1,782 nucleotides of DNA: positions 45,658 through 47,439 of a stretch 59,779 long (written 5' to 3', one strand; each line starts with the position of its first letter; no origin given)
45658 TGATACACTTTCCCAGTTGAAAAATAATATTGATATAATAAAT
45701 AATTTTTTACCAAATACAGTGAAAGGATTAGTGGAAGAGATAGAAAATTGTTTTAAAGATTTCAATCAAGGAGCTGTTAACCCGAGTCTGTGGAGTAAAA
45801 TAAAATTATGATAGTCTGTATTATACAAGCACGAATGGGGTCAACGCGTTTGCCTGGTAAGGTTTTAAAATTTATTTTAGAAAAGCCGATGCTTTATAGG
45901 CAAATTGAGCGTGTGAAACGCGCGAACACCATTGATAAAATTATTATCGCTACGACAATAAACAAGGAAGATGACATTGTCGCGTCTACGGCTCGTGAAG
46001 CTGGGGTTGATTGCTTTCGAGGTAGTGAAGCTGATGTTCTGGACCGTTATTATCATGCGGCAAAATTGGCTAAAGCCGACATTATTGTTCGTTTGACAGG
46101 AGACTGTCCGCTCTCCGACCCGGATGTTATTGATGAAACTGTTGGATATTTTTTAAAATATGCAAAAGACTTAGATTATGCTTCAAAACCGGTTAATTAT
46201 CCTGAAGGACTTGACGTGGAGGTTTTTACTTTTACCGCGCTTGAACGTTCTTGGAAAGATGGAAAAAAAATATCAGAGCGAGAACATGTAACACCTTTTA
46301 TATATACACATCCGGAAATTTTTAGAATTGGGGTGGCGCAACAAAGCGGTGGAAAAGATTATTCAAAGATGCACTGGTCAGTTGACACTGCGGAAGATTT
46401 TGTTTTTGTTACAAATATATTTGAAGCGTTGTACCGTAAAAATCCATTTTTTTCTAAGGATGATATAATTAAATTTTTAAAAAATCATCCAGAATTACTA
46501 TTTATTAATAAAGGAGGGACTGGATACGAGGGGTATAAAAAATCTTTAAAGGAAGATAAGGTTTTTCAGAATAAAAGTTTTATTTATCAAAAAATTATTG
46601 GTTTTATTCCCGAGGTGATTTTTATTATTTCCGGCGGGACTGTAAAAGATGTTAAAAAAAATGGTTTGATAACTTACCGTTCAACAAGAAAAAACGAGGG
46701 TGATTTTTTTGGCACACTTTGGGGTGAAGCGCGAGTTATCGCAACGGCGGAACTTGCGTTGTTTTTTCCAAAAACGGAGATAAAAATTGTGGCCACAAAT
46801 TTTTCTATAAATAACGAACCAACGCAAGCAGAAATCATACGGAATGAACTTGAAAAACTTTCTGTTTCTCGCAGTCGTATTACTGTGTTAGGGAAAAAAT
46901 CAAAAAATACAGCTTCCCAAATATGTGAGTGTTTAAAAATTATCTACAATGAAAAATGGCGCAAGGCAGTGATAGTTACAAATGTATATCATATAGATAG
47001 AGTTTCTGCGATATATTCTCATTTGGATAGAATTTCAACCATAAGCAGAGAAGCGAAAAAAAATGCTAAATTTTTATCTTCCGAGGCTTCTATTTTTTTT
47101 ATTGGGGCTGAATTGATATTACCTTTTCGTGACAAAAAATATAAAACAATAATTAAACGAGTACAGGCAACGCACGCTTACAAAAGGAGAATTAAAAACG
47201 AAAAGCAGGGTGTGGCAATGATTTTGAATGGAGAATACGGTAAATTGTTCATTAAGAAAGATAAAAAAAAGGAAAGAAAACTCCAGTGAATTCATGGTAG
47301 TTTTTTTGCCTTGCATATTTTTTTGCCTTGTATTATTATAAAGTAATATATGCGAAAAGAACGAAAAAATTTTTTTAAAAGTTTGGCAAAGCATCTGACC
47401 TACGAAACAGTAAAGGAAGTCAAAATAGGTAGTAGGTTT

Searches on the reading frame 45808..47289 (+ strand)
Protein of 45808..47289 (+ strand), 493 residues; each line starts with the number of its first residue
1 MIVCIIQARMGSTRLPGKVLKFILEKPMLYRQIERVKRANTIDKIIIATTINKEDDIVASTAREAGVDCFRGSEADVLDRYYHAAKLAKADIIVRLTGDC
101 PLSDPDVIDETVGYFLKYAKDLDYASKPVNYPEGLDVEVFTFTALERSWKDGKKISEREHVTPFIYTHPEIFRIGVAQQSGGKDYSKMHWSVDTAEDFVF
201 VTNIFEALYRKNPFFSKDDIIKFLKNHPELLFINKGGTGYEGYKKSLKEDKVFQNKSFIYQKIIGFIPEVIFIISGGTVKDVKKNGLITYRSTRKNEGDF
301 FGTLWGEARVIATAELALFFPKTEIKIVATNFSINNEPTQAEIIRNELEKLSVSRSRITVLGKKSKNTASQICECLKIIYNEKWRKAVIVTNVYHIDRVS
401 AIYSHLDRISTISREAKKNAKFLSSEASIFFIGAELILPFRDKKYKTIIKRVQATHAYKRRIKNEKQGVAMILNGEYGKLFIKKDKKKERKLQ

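Call 5: search_protein_families(library=pfam, proteins=[window:45808-47289:+], max_evalue=0.0001)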
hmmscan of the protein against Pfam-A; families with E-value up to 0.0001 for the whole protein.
window:45808-47289:+ (493 aa): 2 families
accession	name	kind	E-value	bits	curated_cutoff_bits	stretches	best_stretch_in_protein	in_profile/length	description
PF02348.25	CTP_transf_3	-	2.5e-35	122.7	22.6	1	3-198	1-185/217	Cytidylyltransferase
PF02698.23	DUF218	-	3.6e-10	40.3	27.6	1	307-411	14-105/133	DUF218 domain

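Call 7: search_protein_families(library=ncbifam, proteins=[window:45808-47289:+], max_evalue=0.001)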
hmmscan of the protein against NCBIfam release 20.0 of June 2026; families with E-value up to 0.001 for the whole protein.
window:45808-47289:+ (493 aa): 8 families
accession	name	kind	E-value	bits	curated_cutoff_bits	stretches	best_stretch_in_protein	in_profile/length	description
NF009905.0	PRK13368.1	subfamily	1.9e-19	69.9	255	1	2-115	3-114/243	3-deoxy-manno-octulosonate cytidylyltransferase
NF003952.0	PRK05450.1-5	subfamily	1.5e-18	66.9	193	1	2-117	3-118/250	3-deoxy-manno-octulosonate cytidylyltransferase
NF003950.0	PRK05450.1-3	subfamily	4.2e-15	55.8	234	1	3-117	4-119/248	3-deoxy-manno-octulosonate cytidylyltransferase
NF003948.0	PRK05450.1-1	equivalog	2.6e-13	49.7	281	1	3-120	7-125/248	3-deoxy-manno-octulosonate cytidylyltransferase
TIGR00466.1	kdsB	equivalog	2e-10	40.5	155.2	1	3-111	4-112/241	3-deoxy-manno-octulosonate cytidylyltransferase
TIGR03584.1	PseF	equivalog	1.7e-07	31.1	205.7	1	3-68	1-62/222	pseudaminic acid cytidylyltransferase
TIGR04321.1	spiroSPASM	subfamily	0.00034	19.4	250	1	28-231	24-226/510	spiro-SPASM protein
NF001183.0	PRK00155.1-3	subfamily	0.00054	19.3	166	0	7-58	12-65/237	D-ribitol-5-phosphate cytidylyltransferase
